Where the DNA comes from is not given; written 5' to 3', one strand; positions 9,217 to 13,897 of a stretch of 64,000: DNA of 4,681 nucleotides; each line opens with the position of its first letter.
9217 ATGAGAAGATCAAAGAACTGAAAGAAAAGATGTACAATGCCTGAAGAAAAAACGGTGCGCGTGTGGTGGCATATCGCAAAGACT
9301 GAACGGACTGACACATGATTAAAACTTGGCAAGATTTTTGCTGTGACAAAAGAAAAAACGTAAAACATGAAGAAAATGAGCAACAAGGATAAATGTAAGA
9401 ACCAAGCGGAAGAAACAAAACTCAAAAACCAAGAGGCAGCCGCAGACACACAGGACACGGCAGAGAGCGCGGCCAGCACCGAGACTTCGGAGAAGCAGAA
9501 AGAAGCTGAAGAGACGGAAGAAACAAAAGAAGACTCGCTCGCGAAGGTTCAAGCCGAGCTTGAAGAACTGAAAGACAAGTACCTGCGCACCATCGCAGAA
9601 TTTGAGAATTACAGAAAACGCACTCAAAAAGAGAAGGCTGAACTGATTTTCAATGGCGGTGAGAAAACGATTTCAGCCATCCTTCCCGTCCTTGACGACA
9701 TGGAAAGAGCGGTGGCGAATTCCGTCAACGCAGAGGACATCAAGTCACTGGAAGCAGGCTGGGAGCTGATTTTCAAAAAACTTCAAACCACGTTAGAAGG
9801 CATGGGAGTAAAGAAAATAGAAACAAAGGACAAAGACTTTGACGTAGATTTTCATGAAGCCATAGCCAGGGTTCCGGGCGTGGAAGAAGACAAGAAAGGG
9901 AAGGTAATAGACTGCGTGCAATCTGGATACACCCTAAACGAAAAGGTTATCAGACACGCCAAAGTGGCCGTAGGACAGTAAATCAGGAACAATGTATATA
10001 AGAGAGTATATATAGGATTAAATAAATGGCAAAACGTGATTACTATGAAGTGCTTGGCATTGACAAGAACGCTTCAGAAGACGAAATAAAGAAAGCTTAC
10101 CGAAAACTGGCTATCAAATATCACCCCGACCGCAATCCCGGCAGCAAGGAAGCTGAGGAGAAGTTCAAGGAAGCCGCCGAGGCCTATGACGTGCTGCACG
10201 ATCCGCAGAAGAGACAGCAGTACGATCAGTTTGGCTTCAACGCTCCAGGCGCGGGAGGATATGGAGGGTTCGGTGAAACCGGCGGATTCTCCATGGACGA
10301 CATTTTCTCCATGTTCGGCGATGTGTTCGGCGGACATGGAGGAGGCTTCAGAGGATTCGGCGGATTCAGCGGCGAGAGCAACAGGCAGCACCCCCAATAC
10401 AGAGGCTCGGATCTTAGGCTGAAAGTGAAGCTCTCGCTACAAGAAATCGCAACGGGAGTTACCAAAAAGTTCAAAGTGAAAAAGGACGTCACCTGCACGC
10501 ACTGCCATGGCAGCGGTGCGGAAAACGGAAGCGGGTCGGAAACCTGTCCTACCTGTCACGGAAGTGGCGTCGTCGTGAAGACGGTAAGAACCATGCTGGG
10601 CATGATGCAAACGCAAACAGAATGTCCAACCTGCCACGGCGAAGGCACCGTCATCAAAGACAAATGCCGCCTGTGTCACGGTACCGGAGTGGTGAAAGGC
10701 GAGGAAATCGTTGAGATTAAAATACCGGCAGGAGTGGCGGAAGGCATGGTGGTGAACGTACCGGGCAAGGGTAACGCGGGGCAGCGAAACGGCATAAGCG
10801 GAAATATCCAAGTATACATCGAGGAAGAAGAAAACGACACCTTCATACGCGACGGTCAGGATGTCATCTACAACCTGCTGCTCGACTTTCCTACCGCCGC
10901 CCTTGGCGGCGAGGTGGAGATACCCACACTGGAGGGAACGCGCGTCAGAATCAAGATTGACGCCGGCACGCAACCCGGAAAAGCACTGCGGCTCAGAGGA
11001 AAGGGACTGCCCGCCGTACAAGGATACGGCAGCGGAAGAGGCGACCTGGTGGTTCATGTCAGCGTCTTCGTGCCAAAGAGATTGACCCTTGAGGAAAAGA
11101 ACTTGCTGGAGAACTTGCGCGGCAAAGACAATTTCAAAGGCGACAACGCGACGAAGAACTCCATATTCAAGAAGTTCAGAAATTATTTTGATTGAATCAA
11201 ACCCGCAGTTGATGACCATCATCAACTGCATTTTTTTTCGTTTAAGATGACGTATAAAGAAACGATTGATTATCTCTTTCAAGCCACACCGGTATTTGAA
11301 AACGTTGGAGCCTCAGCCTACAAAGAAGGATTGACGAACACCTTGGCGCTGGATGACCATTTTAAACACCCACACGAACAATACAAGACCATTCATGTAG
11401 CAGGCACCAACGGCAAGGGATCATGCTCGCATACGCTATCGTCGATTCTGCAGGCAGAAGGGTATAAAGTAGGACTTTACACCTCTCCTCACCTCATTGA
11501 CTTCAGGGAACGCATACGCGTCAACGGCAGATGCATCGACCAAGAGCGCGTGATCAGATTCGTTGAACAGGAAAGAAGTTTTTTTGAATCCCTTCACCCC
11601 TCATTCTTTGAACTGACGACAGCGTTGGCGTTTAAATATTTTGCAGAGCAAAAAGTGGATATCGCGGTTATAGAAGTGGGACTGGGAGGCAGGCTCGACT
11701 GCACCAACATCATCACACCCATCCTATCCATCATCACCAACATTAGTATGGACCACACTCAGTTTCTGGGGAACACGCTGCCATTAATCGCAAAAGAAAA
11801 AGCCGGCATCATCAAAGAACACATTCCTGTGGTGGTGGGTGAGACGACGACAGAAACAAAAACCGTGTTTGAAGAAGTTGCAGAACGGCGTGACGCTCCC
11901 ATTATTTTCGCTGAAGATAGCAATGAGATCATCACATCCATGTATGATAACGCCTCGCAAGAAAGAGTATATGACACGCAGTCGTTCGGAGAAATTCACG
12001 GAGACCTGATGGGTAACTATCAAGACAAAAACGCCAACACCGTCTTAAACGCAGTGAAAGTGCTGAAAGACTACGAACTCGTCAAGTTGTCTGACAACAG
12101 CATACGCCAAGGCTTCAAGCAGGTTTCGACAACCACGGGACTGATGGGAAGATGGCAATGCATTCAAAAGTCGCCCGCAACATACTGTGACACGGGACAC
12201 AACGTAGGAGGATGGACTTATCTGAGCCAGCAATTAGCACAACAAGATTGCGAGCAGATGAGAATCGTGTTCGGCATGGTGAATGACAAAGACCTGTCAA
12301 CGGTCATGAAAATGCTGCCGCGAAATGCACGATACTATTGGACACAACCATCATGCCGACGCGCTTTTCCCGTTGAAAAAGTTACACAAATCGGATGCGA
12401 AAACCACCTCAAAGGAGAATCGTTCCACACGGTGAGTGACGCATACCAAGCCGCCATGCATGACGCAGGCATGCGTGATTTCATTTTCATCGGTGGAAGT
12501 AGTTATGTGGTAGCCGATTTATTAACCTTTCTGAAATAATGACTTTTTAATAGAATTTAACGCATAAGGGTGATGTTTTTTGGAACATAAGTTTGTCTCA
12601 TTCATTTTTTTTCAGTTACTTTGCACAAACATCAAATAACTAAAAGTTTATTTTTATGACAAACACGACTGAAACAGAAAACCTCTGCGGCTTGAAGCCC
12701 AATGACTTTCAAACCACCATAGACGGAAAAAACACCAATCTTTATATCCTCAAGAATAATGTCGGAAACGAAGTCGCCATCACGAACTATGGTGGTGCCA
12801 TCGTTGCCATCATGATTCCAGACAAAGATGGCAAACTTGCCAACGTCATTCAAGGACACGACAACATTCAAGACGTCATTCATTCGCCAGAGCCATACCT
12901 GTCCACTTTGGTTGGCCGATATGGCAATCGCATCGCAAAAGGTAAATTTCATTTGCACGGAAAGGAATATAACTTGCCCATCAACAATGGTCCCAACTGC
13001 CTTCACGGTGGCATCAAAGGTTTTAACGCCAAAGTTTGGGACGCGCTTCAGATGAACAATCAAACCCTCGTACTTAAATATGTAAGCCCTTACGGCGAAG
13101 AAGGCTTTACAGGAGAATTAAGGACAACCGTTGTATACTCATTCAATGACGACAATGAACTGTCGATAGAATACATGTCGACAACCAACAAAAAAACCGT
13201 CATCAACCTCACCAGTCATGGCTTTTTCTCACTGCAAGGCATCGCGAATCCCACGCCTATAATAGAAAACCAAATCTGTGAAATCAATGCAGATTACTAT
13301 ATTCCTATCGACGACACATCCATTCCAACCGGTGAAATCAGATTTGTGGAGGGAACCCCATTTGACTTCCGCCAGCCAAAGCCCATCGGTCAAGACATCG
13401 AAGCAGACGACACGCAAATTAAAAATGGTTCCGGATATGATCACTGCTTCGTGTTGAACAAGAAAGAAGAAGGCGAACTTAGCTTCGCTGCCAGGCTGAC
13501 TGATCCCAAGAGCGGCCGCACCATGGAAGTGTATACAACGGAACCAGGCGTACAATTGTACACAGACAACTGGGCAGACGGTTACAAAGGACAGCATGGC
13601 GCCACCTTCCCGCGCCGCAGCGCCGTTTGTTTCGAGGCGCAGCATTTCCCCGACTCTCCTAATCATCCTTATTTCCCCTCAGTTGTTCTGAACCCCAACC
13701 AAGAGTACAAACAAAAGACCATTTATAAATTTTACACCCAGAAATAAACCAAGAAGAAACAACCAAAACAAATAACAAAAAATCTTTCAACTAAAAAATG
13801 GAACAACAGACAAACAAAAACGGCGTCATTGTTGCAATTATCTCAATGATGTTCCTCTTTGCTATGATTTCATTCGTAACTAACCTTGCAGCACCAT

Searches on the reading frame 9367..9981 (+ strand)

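Call 53: search_protein_families(library=pfam, proteins=[window:9367-9981:+], max_evalue=0.00001)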
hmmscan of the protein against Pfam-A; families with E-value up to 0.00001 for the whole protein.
window:9367-9981:+ (204 aa): 1 family
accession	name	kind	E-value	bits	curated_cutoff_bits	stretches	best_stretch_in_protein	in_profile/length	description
PF01025.24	GrpE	-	8.8e-46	156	25.8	1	42-203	4-164/165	GrpE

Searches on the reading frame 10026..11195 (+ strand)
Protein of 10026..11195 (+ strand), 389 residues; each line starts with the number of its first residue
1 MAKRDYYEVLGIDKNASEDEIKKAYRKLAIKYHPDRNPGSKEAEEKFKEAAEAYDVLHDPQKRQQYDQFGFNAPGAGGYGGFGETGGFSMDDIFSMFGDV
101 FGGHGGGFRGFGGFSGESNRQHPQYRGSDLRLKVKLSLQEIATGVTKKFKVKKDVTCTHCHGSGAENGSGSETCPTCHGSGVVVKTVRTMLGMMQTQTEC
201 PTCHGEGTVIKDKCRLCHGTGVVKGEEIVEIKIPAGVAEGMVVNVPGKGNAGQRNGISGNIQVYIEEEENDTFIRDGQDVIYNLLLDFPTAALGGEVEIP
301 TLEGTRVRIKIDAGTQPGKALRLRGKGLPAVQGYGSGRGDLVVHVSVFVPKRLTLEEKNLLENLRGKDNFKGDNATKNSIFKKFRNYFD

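Call 53: search_protein_families(library=pfam, proteins=[window:10026-11195:+], max_evalue=0.00001)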
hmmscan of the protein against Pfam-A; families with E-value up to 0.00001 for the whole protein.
window:10026-11195:+ (389 aa): 3 families
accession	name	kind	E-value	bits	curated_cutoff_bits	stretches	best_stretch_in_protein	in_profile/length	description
PF01556.23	DnaJ_C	-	2.3e-42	145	26.6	1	131-350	2-152/152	DnaJ C terminal domain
PF00226.36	DnaJ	-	3.6e-29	101.1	27.8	1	5-67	1-63/63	DnaJ domain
PF00684.25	DnaJ_CXXCXGXG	-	3.1e-19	69.4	32.7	1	157-221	1-65/65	DnaJ central domain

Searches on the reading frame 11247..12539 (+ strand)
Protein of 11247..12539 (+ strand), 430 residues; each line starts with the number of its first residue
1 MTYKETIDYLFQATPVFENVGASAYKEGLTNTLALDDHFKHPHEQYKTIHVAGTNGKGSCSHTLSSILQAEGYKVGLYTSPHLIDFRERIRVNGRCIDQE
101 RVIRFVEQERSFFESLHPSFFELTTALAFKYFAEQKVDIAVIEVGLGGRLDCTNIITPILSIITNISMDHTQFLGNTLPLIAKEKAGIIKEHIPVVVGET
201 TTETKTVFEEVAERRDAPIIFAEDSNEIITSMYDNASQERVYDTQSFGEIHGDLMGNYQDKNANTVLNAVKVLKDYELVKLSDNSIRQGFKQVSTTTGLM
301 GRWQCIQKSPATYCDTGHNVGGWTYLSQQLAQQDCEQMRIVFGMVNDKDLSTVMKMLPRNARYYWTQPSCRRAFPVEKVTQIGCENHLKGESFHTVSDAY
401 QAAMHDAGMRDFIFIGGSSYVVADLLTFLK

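Call 53: search_protein_families(library=pfam, proteins=[window:11247-12539:+], max_evalue=0.00001)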
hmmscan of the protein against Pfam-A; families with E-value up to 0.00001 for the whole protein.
window:11247-12539:+ (430 aa): 2 families
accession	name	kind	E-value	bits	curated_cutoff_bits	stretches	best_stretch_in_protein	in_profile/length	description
PF08245.18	Mur_ligase_M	-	4.2e-11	43.6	24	1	51-267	1-197/200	Mur ligase middle domain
PF02875.26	Mur_ligase_C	-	1.8e-09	38.9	28.4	1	301-418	1-126/127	Mur ligase, glutamate ligase domain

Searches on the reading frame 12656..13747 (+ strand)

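Call 53: search_protein_families(library=pfam, proteins=[window:12656-13747:+], max_evalue=0.00001)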
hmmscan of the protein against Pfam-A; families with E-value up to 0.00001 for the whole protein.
window:12656-13747:+ (363 aa): 1 family
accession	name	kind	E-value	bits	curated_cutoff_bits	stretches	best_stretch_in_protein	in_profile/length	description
PF01263.26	Aldose_epim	-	2.3e-81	273.9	27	1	29-358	2-299/299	Aldose 1-epimerase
